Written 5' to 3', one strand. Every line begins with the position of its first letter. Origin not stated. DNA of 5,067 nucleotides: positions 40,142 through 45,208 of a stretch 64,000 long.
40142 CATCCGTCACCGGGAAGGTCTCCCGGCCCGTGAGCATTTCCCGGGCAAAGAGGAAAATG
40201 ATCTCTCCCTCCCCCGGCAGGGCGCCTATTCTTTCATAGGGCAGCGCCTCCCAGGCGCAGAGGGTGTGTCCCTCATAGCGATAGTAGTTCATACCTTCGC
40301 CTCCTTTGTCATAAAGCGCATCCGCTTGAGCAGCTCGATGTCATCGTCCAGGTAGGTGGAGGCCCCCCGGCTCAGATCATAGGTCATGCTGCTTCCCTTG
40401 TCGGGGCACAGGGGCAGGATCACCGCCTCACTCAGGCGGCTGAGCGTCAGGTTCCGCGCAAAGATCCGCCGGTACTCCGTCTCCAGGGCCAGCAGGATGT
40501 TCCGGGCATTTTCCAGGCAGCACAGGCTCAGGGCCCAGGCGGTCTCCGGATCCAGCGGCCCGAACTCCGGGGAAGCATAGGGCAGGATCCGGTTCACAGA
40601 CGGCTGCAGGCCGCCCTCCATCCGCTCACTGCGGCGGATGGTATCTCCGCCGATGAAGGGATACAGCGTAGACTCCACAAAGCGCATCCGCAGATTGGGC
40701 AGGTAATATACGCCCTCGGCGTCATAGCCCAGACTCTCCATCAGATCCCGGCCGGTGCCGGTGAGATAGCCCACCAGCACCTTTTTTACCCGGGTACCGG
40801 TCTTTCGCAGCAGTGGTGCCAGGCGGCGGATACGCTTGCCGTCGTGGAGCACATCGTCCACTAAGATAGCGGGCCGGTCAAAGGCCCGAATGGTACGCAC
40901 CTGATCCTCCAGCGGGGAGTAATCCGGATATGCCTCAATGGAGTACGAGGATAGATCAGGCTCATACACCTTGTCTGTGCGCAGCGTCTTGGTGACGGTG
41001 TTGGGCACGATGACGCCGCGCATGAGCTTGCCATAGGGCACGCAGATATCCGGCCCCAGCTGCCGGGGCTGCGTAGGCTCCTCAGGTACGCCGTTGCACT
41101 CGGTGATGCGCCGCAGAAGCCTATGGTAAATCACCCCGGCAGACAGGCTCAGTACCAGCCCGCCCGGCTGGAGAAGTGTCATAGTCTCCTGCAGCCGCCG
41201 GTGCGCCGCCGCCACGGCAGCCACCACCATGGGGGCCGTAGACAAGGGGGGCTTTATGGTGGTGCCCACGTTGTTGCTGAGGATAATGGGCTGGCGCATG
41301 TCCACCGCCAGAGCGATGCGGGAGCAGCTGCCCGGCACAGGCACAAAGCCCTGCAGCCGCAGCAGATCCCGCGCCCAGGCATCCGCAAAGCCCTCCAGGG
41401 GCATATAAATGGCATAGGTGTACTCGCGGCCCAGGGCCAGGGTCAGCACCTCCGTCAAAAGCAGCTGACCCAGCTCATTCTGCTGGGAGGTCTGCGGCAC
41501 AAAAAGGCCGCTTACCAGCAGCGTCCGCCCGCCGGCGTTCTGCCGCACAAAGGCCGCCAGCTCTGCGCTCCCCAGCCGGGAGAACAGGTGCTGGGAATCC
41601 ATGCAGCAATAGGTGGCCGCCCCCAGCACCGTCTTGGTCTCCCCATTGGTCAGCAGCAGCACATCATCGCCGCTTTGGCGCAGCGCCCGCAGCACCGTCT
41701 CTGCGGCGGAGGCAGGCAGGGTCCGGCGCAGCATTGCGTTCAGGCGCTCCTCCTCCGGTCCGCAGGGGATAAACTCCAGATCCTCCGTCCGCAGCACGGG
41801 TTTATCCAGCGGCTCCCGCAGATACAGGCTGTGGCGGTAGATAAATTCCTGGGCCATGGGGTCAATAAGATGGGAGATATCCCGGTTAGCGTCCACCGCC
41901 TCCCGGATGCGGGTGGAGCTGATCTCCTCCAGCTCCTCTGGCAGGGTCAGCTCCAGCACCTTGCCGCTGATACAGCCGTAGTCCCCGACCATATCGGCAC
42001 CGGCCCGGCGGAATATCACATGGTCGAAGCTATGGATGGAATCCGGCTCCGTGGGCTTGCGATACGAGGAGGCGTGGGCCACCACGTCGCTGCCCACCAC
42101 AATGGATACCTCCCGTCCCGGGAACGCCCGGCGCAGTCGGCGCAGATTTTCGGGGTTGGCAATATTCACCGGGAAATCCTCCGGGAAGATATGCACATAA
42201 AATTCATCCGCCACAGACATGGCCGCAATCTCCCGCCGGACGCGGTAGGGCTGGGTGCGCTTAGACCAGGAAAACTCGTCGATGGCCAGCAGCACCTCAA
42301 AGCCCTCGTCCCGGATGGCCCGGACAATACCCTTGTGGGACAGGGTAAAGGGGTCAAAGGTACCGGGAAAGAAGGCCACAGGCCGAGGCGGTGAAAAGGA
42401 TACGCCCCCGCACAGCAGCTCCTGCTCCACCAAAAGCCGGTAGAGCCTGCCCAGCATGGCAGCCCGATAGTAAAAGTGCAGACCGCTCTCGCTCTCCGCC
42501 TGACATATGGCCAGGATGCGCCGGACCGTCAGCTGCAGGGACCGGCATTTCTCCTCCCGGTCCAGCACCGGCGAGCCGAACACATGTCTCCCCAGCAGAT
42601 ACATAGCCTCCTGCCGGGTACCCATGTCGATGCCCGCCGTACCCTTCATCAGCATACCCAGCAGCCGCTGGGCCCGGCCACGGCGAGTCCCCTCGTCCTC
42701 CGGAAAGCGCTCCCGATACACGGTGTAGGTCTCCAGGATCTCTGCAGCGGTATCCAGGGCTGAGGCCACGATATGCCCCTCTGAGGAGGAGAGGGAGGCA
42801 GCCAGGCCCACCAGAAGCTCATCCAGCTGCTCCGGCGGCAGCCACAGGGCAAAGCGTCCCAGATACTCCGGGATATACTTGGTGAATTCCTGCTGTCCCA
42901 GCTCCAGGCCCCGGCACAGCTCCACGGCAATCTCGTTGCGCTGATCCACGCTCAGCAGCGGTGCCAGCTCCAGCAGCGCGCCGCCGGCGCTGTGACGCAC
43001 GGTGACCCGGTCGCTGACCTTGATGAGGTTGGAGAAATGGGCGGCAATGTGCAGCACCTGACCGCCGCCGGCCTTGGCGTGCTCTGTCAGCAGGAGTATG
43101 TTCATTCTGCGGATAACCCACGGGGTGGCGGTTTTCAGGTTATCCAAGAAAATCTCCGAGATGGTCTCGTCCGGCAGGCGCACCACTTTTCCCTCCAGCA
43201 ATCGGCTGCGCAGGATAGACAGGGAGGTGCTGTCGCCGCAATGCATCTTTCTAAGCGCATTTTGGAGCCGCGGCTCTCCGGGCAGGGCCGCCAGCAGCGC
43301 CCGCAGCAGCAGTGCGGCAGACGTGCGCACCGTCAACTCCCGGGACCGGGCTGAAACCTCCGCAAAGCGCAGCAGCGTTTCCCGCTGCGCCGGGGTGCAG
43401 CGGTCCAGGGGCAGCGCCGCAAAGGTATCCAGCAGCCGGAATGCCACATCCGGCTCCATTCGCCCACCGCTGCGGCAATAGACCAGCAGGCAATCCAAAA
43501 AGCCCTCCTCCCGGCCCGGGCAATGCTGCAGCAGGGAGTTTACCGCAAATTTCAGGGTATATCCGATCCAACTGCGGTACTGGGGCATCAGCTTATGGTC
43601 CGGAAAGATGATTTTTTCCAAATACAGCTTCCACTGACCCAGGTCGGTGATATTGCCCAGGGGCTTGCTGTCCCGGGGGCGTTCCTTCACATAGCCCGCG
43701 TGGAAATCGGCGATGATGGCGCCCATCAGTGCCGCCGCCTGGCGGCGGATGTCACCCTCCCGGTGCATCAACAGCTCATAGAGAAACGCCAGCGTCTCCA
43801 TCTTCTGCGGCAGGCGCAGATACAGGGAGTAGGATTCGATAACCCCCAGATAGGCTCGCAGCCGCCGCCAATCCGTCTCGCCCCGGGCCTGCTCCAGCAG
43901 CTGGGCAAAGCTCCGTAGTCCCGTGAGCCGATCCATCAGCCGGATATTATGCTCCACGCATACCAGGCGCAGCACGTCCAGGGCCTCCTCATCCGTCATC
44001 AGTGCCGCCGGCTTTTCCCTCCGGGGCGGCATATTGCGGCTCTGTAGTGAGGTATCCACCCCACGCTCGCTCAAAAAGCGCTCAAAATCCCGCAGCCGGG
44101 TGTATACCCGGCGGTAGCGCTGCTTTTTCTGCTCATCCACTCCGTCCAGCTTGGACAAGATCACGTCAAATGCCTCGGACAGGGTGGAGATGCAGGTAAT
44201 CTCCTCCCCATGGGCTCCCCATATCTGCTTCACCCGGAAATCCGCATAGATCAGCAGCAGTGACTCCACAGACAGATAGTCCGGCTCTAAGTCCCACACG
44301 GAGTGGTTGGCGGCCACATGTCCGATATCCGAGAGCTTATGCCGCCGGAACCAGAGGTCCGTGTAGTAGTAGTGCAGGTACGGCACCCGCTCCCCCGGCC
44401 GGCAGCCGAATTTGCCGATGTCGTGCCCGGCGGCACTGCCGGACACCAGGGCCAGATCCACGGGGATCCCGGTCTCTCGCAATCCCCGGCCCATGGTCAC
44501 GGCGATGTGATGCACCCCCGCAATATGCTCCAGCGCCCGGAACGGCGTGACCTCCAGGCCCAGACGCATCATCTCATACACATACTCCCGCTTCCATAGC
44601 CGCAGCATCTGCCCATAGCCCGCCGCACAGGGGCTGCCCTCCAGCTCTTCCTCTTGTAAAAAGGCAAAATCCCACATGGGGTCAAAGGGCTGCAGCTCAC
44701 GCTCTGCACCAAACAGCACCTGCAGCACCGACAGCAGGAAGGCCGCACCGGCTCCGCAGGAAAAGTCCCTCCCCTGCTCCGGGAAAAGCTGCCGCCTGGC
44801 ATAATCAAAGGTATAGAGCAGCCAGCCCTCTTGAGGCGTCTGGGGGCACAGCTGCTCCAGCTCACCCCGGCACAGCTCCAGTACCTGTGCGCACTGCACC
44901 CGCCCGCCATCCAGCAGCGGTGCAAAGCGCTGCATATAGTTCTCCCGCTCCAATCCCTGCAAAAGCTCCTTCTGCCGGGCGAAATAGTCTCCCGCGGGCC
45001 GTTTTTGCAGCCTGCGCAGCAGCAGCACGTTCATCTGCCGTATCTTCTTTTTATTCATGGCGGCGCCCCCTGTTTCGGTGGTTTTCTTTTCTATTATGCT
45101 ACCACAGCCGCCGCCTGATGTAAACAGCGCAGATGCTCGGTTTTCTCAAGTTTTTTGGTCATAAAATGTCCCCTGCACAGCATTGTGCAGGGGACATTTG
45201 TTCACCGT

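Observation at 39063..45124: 1589-aa HD / NadD-like / PRTase multidomain enzyme translationally coupled to an extended LDH-like dehydrogenase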

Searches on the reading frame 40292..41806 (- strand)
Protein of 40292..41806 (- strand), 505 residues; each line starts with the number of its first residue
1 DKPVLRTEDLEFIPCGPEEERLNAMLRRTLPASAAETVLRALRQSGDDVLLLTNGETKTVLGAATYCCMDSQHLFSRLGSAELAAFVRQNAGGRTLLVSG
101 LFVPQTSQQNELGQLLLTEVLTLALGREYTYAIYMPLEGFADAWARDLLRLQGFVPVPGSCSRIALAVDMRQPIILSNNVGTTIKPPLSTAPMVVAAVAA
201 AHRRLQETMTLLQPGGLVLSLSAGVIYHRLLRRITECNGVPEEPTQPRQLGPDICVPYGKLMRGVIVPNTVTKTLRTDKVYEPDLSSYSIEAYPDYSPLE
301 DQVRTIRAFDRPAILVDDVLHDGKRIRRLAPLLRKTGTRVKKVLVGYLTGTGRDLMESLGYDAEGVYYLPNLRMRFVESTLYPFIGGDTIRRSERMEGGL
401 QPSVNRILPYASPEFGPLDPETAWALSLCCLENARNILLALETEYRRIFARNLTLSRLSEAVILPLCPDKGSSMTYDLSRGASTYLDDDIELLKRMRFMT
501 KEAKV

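Call 37: predict_structure(alignment_id=A2)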
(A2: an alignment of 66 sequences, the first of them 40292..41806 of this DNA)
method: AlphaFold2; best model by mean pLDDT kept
length: 505 residues; sequences in the alignment: 66
mean_pLDDT: 94.2   pTM: 0.93
mean pLDDT of the five models: 94.2, 94.0, 93.9, 93.1, 92.3
residues with pLDDT >= 90: 457; 70-90: 32; 50-70: 12; < 50: 4
segments of 3 or more residues with pLDDT < 50: 1-3
pLDDT, mean of each block of 10 residues (from residue 1): 58 95 95 94 95 95 97 93 94 95 94 97 97 91 92 93 86 97 95 97 98 97 95 97 94 97 92 97 97 96 98 98 97 98 98 98 98 96 97 87 96 87 96 99 98 97 95 92 98 89 66
secondary structure, 60 per line:
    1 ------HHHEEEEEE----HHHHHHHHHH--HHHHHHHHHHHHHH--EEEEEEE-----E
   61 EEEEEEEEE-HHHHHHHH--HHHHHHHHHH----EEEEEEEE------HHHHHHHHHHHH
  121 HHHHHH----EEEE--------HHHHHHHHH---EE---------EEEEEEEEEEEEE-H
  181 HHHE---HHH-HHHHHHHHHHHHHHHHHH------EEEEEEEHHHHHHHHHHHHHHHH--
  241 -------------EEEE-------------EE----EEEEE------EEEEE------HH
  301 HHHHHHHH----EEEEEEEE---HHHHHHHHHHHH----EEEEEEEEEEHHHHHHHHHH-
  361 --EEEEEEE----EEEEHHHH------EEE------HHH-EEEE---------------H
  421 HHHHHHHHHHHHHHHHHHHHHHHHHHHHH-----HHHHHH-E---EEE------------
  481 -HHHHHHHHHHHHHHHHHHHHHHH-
elements in order: E10-15 H20-29 H32-45 E48-54 E60-69 H71-78 H81-90 E95-102 H109-126 E131-134 H143-151 E166-178 H180-183 H192-209 E216-222 H223-238 E254-257 E277-281 E288-292 H299-308 E313-320 H324-335 E340-349 H350-359 E363-369 E374-377 H378-381 E388-390 E401-404 H420-449 H455-460 E466-468 H482-504
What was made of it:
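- Checked: The C-terminal 505 aa model has pLDDT 94 (call 37).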

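Call 40: fold_search(model_id=the predicted structure, library=pdb)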
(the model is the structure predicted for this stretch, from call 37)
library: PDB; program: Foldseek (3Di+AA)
matches with E <= 10: 1536; with E <= 0.001: 118
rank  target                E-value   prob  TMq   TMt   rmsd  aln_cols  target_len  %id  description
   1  7byy_A                5.9e-06  1.00  0.23  0.56   6.6       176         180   11  Crystal structure of bacterial toxin (released 2020-06-03)
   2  5yag_A                6.6e-06  1.00  0.24  0.49   6.4       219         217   13  Crystal structure of mosquito arylalkylamine N-Acetyltransferase like 5b/spermine N-Acetyltransferase (released 2018-02-28)
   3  8h66_F                7.9e-06  1.00  0.23  0.64   3.9       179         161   15  Crystal structure of human GCN5 histone acetyltransferase domain bound with propionyl-CoA (released 2023-05-03)
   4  5trm_C                1.1e-05  1.00  0.22  0.63   4.2       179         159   15  Crystal structure of human GCN5 histone acetyltransferase domain (released 2017-12-06)
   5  5trl_G                1.3e-05  1.00  0.22  0.64   4.2       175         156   16  Crystal structure of human GCN5 histone acetyltransferase domain (released 2017-12-06)
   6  5trl_B                1.3e-05  1.00  0.22  0.62   4.1       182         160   14  Crystal structure of human GCN5 histone acetyltransferase domain (released 2017-12-06)
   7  5trm_T                1.3e-05  1.00  0.22  0.60   4.4       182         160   15  Crystal structure of human GCN5 histone acetyltransferase domain (released 2017-12-06)
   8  7civ                  1.3e-05  1.00  0.23  0.48   7.2       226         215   13  Crystal Structure of Agmatine N-Acetyltransferase mutant S171A in complex with Ac-CoA (released 2021-08-18)
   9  5trl_A                1.4e-05  1.00  0.22  0.63   4.2       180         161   15  Crystal structure of human GCN5 histone acetyltransferase domain (released 2017-12-06)
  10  8h66_D                1.6e-05  1.00  0.23  0.63   4.0       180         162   14  Crystal structure of human GCN5 histone acetyltransferase domain bound with propionyl-CoA (released 2023-05-03)
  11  5trm_G                1.6e-05  1.00  0.23  0.63   3.9       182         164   15  Crystal structure of human GCN5 histone acetyltransferase domain (released 2017-12-06)
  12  6ajm_B                1.7e-05  1.00  0.23  0.64   3.9       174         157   14  Crystal structure of apo AtaTR (released 2019-01-02)
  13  8h6c_F                2.1e-05  1.00  0.22  0.62   4.2       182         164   15  Crystal structure of human GCN5 histone acetyltransferase domain bound with malonyl-CoA (released 2023-05-03)
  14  5yag_B                2.2e-05  1.00  0.23  0.49   6.4       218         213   13  Crystal structure of mosquito arylalkylamine N-Acetyltransferase like 5b/spermine N-Acetyltransferase (released 2018-02-28)
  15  5k9n_A                2.5e-05  1.00  0.22  0.47   7.3       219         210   14  Structural and Mechanistic Analysis of Drosophila melanogaster Polyamine N acetyltransferase, an enzyme that Catalyzes (released 2017-06-07)
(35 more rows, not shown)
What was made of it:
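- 41174..41803 (-): aa 1086-1295: GNAT-fold domain, probably not a canonical acetyltransferase. Foldseek E about 6e-6 to GCN5, AtaT/TacT and AANAT-like structures (call 40).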

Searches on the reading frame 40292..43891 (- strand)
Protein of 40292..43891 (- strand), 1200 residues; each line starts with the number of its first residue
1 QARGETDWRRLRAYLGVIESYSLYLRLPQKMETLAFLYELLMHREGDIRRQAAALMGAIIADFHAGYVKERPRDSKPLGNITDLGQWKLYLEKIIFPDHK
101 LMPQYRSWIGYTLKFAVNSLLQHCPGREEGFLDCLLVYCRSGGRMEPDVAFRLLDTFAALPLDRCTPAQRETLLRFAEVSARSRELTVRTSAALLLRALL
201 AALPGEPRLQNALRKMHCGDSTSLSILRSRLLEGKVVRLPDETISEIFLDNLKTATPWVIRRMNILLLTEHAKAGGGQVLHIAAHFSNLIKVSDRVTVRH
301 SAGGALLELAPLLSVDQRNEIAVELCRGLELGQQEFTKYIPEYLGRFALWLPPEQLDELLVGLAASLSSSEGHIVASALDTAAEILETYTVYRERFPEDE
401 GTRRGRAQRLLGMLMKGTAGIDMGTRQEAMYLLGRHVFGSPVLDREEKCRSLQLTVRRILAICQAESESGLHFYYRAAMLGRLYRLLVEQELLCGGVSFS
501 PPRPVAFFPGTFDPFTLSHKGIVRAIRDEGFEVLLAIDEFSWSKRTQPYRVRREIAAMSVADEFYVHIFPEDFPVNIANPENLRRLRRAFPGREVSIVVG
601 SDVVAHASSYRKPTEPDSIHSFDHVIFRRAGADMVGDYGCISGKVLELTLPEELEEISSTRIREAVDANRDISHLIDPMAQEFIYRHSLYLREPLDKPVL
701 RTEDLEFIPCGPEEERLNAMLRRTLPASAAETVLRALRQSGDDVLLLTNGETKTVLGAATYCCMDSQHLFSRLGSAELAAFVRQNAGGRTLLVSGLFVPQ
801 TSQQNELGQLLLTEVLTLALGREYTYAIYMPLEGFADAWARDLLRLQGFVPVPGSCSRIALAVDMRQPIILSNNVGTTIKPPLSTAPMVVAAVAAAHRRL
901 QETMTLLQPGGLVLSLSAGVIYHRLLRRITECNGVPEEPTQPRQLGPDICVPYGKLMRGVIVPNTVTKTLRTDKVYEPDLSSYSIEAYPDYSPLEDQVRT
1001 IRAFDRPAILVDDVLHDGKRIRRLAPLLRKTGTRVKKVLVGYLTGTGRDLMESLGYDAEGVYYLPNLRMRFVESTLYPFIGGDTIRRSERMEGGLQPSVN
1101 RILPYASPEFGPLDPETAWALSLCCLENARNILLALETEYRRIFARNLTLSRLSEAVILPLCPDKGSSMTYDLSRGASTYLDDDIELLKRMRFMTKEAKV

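Call 25: search_protein_representatives(protein=window:40292-43891:-)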
Query: 1200 residues. Proteins with E-value up to 0.001 (for the whole library): 922; up to 1e-10: 602; up to 1e-30: 313. The best 150 are listed.
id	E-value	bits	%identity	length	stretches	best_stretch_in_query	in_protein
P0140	0.0e+00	1373.6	56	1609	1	1-1193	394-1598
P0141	0.0e+00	1180.3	55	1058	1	153-1193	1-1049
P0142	0.0e+00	1155.0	49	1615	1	2-1192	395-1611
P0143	0.0e+00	1137.1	48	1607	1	2-1193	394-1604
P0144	0.0e+00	1097.9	47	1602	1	2-1192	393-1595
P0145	0.0e+00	1050.0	47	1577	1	4-1190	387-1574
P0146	0.0e+00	1029.5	46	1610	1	2-1193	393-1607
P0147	0.0e+00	1020.7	44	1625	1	2-1192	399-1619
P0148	0.0e+00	1020.0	45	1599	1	2-1195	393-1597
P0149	4.7e-286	968.7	44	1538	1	2-1194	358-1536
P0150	7.9e-283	958.0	43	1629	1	2-1194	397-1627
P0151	3.3e-280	949.3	42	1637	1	2-1196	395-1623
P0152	9.9e-274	927.8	45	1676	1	2-1193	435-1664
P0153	2.0e-266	903.6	42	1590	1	2-1195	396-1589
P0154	7.8e-263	891.8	38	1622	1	2-1191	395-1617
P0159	4.9e-255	865.9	39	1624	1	2-1194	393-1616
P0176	2.6e-223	760.9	35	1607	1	2-1192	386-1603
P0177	3.5e-223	760.4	38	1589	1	2-1191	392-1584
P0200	6.8e-194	663.4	35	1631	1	3-1191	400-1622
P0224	3.4e-151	522.0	30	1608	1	2-1194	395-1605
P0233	8.5e-133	461.1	30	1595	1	2-1192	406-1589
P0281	8.3e-83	295.5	25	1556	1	12-1175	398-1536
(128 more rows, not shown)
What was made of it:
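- Checked: 313 clusters at 50% identity with E<=1e-30 (call 25).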

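Call 50: search_protein_families(library=pfam, proteins=[P0147, P0159, P0176, P0200, P0224, P0281], max_evalue=0.1)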
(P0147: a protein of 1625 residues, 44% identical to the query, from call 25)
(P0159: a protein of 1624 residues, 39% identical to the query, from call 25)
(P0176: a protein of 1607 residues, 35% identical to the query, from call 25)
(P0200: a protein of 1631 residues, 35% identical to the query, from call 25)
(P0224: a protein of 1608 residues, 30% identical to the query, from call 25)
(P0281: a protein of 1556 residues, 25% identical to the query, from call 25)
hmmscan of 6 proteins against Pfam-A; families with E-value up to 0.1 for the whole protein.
P0147 (1625 aa): 4 families
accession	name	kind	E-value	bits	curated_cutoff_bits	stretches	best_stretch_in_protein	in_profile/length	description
PF01467.32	CTP_transf_like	-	3.7e-06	27.6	21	1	921-1086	1-132/133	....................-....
PF01966.28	HD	-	0.014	16.2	22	1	182-281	2-111/116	HD domain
PF25801.1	HEAT_GCN1_C_2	-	0.025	14.5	27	0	418-475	34-91/288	Stalled ribosome sensor GCN1-like, HEAT repeats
PF25767.1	ARM_TBCD_2nd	-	0.044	13.6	29.7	0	690-744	72-125/245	Tubulin-specific chaperone D-like, ARM repeats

P0159 (1624 aa): 1 family
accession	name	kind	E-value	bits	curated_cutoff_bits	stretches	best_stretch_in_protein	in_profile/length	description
PF01467.32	CTP_transf_like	-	6.6e-06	26.8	21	1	917-1081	1-132/133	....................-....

P0176 (1607 aa): 1 family
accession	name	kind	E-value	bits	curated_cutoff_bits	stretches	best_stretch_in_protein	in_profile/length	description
PF01467.32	CTP_transf_like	-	0.001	19.7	21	1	904-1011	1-100/133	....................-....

P0200 (1631 aa): 2 families
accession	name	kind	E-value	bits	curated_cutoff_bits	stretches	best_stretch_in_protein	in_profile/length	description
PF01467.32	CTP_transf_like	-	9.5e-06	26.3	21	1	925-1089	1-132/133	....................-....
PF02985.28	HEAT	-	0.0092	16.6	23.5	0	573-601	2-30/31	HEAT repeat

P0224 (1608 aa): 3 families
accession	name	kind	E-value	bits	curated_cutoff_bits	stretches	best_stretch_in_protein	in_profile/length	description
PF01467.32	CTP_transf_like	-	4e-06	27.5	21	1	902-1065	1-132/133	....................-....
PF01966.28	HD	-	0.031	15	22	1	169-251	1-88/116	HD domain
PF00156.33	Pribosyltran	-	0.04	13.7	26.3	1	1418-1445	90-117/158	Phosphoribosyl transferase domain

P0281 (1556 aa): 1 family
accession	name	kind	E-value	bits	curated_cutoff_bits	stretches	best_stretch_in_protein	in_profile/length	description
PF01966.28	HD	-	0.015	16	22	1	173-266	2-105/116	HD domain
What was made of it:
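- On NadD/NMNAT (nucleotidyltransferase, PF01467): It is significant in 4 of 6 diverse members and just below the cut-off in a fifth (call 50).
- On HD superfamily phosphohydrolases: Pfam HD scores 15-16 bits against a cut-off of 22 in 3 of 6 members (call 50).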

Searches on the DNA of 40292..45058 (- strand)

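Call 66: search_rna_families(sources=[L004, L012, L031, L036, L038, L065, L077], threshold=gathering)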
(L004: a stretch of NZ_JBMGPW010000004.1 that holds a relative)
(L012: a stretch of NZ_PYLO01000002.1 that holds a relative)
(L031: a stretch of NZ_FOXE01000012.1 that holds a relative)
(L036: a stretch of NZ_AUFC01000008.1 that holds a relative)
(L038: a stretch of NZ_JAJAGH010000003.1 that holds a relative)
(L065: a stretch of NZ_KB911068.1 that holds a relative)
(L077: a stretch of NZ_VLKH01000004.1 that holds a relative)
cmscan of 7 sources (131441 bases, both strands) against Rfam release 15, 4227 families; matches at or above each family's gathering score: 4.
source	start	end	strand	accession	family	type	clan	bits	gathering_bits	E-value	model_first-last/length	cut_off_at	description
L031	1161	1537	+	RF01766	cspA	Cis-reg; thermoregulator;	-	84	78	2.3e-19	1-428/428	no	cspA thermoregulator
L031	2836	2928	-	RF00162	SAM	Cis-reg; riboswitch;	CL00012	79.9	44.4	7.2e-17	1-108/108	no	SAM riboswitch aptamer (S box leader)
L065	16932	17005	+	RF00005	tRNA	Gene; tRNA;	CL00001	64.4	29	2.2e-11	1-71/71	no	tRNA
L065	15018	15101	-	RF00005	tRNA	Gene; tRNA;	CL00001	46.5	29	1.9e-06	1-71/71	no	tRNA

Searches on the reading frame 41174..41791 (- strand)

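Call 72: search_protein_families(library=pfam, proteins=[window:41174-41791:-], max_evalue=5)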
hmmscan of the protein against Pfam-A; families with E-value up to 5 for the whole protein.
window:41174-41791:- (206 aa): 1 family
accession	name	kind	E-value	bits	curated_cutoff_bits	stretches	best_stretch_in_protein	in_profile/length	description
PF13344.12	Hydrolase_6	-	0.038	14.5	27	1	27-54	16-43/101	Haloacid dehalogenase-like hydrolase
